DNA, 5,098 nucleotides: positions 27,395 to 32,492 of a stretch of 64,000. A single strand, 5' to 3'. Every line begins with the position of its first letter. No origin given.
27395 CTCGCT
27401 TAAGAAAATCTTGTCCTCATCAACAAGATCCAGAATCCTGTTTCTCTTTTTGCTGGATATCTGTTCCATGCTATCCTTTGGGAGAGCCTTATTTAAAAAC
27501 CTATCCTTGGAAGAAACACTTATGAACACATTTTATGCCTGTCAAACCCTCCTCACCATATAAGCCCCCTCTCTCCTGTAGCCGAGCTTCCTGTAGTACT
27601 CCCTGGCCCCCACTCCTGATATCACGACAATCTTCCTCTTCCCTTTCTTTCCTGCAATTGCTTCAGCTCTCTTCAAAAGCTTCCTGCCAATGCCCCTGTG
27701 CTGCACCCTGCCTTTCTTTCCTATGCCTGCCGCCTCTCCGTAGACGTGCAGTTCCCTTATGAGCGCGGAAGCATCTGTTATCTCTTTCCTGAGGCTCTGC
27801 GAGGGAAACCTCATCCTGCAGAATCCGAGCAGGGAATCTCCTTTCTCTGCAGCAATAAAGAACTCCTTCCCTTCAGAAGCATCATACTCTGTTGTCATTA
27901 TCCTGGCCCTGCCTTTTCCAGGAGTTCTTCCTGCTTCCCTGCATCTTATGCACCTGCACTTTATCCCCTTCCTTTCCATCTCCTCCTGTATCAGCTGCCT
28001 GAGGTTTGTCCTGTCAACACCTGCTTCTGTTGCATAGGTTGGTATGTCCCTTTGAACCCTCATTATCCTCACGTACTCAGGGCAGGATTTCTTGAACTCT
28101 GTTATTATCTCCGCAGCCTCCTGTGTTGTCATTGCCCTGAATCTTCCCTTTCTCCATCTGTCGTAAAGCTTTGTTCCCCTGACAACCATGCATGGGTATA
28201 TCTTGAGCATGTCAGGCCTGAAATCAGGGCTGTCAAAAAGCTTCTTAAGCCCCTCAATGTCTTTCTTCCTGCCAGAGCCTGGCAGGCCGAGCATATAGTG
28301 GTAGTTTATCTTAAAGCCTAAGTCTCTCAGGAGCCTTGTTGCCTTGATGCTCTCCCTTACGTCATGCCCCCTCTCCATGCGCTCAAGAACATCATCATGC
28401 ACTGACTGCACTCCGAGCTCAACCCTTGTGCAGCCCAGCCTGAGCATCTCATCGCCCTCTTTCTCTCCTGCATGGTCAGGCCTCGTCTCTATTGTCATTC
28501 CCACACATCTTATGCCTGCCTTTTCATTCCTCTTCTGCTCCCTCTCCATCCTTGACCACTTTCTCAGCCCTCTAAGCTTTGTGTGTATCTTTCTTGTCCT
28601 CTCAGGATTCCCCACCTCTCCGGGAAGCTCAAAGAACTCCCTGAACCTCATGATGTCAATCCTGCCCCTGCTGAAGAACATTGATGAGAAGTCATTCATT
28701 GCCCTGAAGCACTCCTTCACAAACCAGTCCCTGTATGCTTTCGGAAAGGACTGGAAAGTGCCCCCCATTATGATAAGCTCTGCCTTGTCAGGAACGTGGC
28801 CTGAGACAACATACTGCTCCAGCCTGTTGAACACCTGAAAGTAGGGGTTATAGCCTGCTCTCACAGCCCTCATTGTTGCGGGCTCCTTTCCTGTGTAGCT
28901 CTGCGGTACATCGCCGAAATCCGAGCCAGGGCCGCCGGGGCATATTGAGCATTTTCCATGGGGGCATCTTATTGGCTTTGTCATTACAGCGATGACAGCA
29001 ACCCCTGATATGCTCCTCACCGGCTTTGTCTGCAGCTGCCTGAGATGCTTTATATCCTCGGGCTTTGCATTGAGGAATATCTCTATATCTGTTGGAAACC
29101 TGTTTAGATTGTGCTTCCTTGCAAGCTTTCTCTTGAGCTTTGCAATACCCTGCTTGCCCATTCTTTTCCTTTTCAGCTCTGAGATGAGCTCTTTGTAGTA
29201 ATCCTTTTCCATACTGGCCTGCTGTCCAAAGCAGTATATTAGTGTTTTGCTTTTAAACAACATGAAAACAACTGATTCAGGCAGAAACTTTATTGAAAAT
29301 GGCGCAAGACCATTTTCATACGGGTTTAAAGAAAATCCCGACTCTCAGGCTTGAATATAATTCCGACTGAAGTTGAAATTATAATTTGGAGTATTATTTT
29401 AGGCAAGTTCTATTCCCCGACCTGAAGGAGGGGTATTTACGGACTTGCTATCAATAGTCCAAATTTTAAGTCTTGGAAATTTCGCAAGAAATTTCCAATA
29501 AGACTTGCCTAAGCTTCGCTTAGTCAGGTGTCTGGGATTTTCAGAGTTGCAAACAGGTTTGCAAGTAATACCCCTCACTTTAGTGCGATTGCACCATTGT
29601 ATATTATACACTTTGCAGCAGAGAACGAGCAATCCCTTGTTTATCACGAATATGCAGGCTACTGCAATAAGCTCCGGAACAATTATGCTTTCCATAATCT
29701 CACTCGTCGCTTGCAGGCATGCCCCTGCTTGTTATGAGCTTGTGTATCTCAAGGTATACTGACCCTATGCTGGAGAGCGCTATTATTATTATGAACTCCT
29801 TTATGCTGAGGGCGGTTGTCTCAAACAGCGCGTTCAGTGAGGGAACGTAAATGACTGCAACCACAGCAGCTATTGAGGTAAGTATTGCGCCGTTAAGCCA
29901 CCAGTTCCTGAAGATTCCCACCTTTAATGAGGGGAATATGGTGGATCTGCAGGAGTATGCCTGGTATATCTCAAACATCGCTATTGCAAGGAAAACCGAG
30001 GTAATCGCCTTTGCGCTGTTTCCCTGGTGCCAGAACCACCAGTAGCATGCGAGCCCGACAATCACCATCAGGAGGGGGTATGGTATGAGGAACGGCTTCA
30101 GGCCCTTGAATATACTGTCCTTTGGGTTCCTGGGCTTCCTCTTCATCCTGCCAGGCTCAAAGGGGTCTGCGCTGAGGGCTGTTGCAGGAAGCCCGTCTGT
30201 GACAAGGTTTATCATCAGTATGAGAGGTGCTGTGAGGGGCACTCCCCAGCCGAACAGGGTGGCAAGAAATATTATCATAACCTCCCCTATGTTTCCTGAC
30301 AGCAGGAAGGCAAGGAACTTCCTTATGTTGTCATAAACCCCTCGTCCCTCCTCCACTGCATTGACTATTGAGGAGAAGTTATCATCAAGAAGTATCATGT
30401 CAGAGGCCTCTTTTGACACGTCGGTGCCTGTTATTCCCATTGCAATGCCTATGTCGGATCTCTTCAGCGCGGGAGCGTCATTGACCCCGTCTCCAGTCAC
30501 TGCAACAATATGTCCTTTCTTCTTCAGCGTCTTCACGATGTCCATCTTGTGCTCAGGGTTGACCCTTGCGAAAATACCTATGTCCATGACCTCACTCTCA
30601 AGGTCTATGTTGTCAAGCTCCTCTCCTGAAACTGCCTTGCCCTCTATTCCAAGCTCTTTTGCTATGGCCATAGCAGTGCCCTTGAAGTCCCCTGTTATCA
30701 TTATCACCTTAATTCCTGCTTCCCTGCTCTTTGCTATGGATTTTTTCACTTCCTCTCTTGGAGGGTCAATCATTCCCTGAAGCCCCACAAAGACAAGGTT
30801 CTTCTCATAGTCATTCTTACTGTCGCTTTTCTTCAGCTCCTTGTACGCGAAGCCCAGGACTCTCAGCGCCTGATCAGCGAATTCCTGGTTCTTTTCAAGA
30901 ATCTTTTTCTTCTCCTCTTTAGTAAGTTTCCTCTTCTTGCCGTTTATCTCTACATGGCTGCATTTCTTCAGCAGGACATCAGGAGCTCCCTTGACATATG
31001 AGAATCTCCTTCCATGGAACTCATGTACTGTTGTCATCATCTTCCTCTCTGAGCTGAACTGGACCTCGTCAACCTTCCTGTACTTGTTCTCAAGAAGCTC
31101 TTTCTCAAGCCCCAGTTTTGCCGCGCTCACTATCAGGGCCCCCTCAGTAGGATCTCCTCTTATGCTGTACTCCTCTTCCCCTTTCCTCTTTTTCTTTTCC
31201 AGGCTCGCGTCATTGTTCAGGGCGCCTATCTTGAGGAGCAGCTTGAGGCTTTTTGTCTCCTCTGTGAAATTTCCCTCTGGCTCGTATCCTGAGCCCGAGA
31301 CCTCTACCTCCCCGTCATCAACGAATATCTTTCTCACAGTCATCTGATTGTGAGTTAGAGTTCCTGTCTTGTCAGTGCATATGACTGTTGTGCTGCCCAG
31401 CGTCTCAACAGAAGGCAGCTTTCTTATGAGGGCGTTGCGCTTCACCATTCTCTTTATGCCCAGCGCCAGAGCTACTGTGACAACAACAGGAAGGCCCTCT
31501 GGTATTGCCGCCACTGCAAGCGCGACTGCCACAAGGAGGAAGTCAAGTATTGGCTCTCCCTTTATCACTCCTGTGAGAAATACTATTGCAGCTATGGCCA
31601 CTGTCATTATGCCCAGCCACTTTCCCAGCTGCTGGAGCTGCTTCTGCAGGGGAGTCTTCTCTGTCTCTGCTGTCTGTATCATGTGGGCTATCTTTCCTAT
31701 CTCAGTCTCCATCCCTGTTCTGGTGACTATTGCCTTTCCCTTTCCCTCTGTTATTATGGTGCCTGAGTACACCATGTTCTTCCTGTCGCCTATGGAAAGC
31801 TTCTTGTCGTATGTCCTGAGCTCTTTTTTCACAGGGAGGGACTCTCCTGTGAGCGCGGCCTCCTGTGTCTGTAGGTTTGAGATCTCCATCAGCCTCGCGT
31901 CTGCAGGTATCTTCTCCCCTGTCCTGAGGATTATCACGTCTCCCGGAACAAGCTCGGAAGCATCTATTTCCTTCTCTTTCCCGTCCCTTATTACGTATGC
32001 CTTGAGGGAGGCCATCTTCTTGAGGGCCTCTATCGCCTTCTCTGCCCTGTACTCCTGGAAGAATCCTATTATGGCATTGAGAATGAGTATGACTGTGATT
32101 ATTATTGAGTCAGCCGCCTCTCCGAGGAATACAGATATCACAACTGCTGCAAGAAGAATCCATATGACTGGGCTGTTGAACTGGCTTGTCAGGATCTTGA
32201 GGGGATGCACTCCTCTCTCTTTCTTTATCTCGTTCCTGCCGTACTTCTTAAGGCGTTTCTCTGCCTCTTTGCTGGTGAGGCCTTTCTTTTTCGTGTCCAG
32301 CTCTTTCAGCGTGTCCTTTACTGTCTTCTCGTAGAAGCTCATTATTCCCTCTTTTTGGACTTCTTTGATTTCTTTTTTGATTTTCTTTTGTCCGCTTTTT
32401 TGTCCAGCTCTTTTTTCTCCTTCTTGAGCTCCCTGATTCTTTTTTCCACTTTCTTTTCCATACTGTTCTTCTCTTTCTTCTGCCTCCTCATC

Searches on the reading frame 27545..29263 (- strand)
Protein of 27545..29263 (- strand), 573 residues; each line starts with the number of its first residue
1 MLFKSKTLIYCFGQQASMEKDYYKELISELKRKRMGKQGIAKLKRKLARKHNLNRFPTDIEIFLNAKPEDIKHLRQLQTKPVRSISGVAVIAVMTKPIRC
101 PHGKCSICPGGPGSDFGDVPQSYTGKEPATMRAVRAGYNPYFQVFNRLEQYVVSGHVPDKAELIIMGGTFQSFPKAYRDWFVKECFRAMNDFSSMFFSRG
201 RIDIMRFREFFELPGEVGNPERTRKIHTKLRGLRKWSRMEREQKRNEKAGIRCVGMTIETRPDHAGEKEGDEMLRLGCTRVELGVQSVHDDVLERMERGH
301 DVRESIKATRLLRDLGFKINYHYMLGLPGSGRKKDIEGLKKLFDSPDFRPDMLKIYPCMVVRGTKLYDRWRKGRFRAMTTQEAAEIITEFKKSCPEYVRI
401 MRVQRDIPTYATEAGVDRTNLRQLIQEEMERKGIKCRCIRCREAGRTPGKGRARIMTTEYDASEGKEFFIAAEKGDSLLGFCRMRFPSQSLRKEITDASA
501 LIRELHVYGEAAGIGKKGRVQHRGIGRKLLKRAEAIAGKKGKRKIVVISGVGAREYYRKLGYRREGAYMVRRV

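Call 14: find_encoding_contigs(protein=window:27545-29263:-, flank=10000, max_places=6)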
Protein window:27545-29263:- (573 aa): no gene with exactly this product is on record in the collection.

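Call 15: search_protein_families(library=pfam, proteins=[window:27545-29263:-])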
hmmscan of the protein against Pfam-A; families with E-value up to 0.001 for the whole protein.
window:27545-29263:- (573 aa): 6 families
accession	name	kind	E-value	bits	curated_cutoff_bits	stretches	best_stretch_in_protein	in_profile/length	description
PF16199.10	Radical_SAM_C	-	7.8e-22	77.6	31.9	1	350-431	1-85/85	Radical_SAM C-terminal domain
PF04055.27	Radical_SAM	-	3.4e-14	53.8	29.5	1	240-330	67-154/166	Radical SAM superfamily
PF00583.31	Acetyltransf_1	-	2.3e-08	34.7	20.7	1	460-562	24-116/116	Acetyltransferase (GNAT) family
PF23613.1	ELP3_N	-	6.6e-08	32.8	27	1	24-85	6-70/70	ELP3 N-terminal domain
PF13508.13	Acetyltransf_7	-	8.6e-07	29.7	27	1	467-563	4-83/84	Acetyltransferase (GNAT) domain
PF13673.13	Acetyltransf_10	-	4.5e-06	27.1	23.6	1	520-566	63-111/128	Acetyltransferase (GNAT) domain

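Call 31: find_homologous_proteins(query=window:27545-29263:-)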
Query window:27545-29263:- (573 aa): 8000 proteins with E <= 0.001 among 8000 candidates; the best 120 are listed.
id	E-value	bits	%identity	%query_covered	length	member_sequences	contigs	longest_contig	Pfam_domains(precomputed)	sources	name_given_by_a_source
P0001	0.0e+0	1270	100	97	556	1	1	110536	PF13673.14,PF16199.11,PF04055.28,PF13508.14,PF23613.2,PF00583.32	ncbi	-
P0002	2.9e-283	959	74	97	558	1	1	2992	PF13673.14,PF16199.11,PF04055.28,PF23613.2,PF00583.32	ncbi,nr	ncbi:MAG: tRNA uridine(34) 5-carboxymethylaminomethyl modification radical SAM/GNAT enzyme Elp3 [Nan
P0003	9.4e-282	954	73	97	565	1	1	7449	PF13673.14,PF16199.11,PF04055.28,PF13508.14,PF23613.2,PF00583.32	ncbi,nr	ncbi:tRNA uridine(34) 5-carboxymethylaminomethyl modification radical SAM/GNAT enzyme Elp3 [Candidat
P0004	1.8e-280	950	73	97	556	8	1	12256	PF13673.14,PF16199.11,PF04055.28,PF13508.14,PF23613.2,PF00583.32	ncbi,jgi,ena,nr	ncbi:MAG TPA: tRNA uridine(34) 5-carboxymethylaminomethyl modification radical SAM/GNAT enzyme Elp3 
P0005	3.6e-262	889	68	97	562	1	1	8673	PF16199.11,PF04055.28,PF23613.2,PF00583.32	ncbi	ncbi:tRNA uridine(34) 5-carboxymethylaminomethyl modification radical SAM/GNAT enzyme Elp3 [candidat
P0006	1.1e-255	868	68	95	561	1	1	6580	PF16199.11,PF04055.28,PF23613.2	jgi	-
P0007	5.9e-255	866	66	97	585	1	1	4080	PF13673.14,PF16199.11,PF04055.28,PF23613.2,PF00583.32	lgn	-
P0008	7.2e-253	859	67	97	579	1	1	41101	PF13673.14,PF16199.11,PF04055.28,PF13508.14,PF23613.2,PF00583.32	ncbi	ncbi:tRNA uridine(34) 5-carboxymethylaminomethyl modification radical SAM/GNAT enzyme Elp3 [Thermopr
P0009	1.2e-251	855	67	97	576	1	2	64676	PF13673.14,PF16199.11,PF04055.28,PF13508.14,PF23613.2,PF00583.32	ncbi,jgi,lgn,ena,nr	ncbi:tRNA uridine(34) 5-carboxymethylaminomethyl modification radical SAM/GNAT enzyme Elp3 [Candidat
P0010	7.6e-241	819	64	96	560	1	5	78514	PF16199.11,PF04055.28,PF23613.2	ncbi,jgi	-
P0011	5.8e-239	813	65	97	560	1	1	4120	PF16199.11,PF04055.28,PF23613.2,PF00583.32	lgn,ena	-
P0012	4.6e-237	806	61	99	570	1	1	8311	PF13673.14,PF16199.11,PF04055.28,PF23613.2,PF00583.32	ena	-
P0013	6.0e-236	803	64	97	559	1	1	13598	PF13673.14,PF16199.11,PF04055.28,PF23613.2,PF00583.32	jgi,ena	jgi:elongator complex protein 3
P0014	6.3e-236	803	62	96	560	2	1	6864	PF13673.14,PF16199.11,PF04055.28,PF23613.2,PF00583.32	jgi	jgi:elongator complex protein 3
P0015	6.7e-236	803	62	97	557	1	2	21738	PF16199.11,PF04055.28,PF23613.2,PF00583.32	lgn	-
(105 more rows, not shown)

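Call 32: find_encoding_contigs(protein=P0001, flank=10000, max_places=10)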
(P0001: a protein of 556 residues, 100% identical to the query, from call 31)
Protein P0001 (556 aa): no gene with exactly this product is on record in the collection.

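Call 34: list_cluster_members(proteins=[P0001, P0002, P0003, P0004, P0005, P0008, P0009])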
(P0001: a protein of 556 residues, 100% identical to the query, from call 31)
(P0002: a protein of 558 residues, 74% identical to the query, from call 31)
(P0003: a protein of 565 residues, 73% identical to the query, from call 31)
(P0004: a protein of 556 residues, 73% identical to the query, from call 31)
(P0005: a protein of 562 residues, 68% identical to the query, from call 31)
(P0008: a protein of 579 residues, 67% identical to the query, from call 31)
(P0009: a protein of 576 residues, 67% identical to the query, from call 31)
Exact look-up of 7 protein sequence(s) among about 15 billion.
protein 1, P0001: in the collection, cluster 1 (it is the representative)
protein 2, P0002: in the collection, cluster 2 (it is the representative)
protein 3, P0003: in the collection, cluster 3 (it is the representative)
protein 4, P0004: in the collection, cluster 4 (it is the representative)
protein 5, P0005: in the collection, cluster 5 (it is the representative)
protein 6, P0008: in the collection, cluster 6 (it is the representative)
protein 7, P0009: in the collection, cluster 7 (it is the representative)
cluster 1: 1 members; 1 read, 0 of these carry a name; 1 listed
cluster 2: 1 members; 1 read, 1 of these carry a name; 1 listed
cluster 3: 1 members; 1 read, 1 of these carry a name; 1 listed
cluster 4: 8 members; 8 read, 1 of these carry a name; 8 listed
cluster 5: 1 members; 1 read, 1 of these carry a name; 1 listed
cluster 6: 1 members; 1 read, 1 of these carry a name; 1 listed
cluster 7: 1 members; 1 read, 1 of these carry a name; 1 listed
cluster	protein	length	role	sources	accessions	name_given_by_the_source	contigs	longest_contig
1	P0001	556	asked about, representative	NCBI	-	-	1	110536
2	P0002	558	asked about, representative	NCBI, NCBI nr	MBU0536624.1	MAG: tRNA uridine(34) 5-carboxymethylaminomethyl modification radical SAM/GNAT enzyme ... | tRNA uridine(34) 5-carboxymethylaminomethyl modification radical SAM/GNAT enzyme Elp3 ...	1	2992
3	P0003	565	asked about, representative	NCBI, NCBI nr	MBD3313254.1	tRNA uridine(34) 5-carboxymethylaminomethyl modification radical SAM/GNAT enzyme Elp3 ...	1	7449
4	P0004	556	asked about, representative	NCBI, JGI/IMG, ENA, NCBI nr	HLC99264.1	MAG TPA: tRNA uridine(34) 5-carboxymethylaminomethyl modification radical SAM/GNAT enzyme ... | tRNA uridine(34) 5-carboxymethylaminomethyl modification radical SAM/GNAT enzyme Elp3 ...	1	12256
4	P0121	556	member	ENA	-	-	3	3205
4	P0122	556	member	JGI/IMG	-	-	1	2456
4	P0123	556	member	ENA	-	-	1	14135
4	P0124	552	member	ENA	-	-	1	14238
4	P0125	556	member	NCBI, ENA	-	-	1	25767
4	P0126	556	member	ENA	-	-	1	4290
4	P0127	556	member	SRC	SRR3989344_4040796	-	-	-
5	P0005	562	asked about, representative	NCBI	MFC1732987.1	tRNA uridine(34) 5-carboxymethylaminomethyl modification radical SAM/GNAT enzyme Elp3 ...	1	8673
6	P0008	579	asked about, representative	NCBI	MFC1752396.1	tRNA uridine(34) 5-carboxymethylaminomethyl modification radical SAM/GNAT enzyme Elp3 ...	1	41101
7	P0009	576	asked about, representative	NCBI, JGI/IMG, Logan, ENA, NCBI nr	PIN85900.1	tRNA uridine(34) 5-carboxymethylaminomethyl modification radical SAM/GNAT enzyme Elp3 ... | MAG: tRNA uridine(34) 5-carboxymethylaminomethyl modification radical SAM/GNAT enzyme ...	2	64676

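Call 37: find_related_loci(query=P0001, collection=metagenome_contigs, flank=10000)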
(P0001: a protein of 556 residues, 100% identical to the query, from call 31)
Query P0001 (556 aa) in metagenome_contigs; peptide patterns used: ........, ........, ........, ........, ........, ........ (x = any residue, [..] = any of these).
136 stretches matched a pattern; 40 encode a relative of the query (tblastn E <= 1e-3); 40 distinct loci.
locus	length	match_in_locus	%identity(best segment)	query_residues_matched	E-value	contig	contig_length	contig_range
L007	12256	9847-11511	73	1-555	0e+0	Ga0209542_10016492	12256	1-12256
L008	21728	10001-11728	67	1-556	0e+0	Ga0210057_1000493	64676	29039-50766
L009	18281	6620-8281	60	4-556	0e+0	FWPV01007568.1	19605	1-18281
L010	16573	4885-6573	59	2-554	0e+0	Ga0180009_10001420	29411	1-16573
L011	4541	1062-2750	59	2-554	0e+0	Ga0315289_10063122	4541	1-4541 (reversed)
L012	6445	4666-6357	59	1-556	0e+0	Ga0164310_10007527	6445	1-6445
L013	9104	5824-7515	58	1-556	0e+0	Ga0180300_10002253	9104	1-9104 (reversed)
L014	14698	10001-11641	61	5-554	0e+0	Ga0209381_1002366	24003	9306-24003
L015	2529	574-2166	58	25-554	0e+0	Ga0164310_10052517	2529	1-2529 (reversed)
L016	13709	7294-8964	57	4-556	0e+0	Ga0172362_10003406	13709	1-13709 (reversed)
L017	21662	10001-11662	57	3-556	0e+0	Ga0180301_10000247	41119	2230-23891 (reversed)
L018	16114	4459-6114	56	3-554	0e+0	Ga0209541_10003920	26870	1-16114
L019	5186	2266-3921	58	3-554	0e+0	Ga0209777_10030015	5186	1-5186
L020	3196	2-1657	54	30-556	0e+0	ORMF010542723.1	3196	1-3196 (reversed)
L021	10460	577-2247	55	9-554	0e+0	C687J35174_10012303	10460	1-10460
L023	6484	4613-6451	51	8-554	0e+0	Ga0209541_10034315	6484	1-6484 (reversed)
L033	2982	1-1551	46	127-556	2e-148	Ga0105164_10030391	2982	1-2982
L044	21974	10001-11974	58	8-556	6e-131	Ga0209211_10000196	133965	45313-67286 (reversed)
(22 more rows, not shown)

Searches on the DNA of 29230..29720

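Call 45: search_rna_families(source=window, start=29230, end=29720, threshold=evalue, max_evalue=10)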
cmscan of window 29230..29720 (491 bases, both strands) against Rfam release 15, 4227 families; matches with E-value up to 10: 5.
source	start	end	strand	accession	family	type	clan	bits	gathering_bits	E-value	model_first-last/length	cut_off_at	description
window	29468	29506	-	RF00968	mir-626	Gene; miRNA;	-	17.7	70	0.86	1-84/84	no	mir-626 microRNA precursor family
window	29230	29271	-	RF00280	SNORD51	Gene; snRNA; snoRNA; CD-box;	CL00054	16.4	50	6.3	1-42/79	3'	Small nucleolar RNA SNORD51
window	29230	29351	+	RF01745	manA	Cis-reg;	-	14.7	55.2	0.19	58-192/192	5'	manA RNA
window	29491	29600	-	RF00559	L21_leader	Cis-reg; leader;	-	14.3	36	7.1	1-77/77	no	Ribosomal protein L21 leader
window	29230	29413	-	RF02933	ARRPOF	Gene; sRNA;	-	10.4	127.2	5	1-197/256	3'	ARRPOF RNA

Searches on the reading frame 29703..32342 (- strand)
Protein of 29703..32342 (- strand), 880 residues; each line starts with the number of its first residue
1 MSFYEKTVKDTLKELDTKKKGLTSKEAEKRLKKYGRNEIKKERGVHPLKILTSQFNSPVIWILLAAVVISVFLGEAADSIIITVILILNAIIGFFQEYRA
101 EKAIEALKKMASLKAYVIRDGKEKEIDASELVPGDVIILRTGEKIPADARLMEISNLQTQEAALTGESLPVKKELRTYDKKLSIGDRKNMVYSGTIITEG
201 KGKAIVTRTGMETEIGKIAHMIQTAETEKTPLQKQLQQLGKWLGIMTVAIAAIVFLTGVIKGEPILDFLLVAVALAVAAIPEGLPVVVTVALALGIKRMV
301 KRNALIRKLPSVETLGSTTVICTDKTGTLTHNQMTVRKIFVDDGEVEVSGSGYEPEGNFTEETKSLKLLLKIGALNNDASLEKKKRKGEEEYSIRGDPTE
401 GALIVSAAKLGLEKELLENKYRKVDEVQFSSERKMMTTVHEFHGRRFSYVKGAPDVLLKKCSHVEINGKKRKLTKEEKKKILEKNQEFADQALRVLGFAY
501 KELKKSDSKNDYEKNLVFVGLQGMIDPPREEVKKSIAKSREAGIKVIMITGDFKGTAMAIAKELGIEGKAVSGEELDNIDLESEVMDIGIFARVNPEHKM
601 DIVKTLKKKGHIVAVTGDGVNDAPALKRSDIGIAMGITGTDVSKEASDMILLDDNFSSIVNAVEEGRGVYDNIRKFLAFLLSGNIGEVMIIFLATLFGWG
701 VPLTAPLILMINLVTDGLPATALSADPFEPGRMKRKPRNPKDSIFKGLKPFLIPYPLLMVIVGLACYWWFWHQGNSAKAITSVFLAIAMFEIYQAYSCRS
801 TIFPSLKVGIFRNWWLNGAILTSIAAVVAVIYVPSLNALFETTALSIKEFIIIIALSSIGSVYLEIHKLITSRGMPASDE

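Call 15: search_protein_families(library=pfam, proteins=[window:29703-32342:-])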
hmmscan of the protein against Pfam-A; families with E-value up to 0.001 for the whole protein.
window:29703-32342:- (880 aa): 6 families
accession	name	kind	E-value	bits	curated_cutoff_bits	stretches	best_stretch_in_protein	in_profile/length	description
PF00122.25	E1-E2_ATPase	-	3.4e-62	209.6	28.1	1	110-302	2-181/181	E1-E2 ATPase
PF00689.26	Cation_ATPase_C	-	3e-39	135.1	27.3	1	701-870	2-175/175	Cation transporting ATPase, C-terminus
PF13246.12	Cation_ATPase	-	7.2e-23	80.9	21.7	1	374-464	1-91/91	Cation transport ATPase (P-type)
PF00690.31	Cation_ATPase_N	-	1.3e-20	73.2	20.4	1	4-70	2-69/69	Cation transporter/ATPase, N-terminus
PF00702.32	Hydrolase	-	4.5e-18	66.8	26.4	1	320-629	3-190/191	haloacid dehalogenase-like hydrolase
PF12710.13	HAD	-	6.1e-06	27.2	27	1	506-627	67-189/189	haloacid dehalogenase-like hydrolase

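Call 28: find_encoding_contigs(protein=window:29703-32342:-, flank=10000)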
Protein window:29703-32342:- (880 aa): 1 contig read that carries it; 1 place shown.
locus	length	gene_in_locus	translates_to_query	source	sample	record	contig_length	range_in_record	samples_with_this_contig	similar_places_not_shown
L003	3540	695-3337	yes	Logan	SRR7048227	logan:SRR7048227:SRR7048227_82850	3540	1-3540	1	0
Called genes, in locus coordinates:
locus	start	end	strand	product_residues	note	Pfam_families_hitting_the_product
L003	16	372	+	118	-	-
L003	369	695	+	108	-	-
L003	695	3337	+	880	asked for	PF00690:Cation_ATPase_N, PF00122:E1-E2_ATPase, PF00702:Hydrolase, PF13246:Cation_ATPase, PF12710:HAD (weak), PF00689:Cation_ATPase_C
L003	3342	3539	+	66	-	?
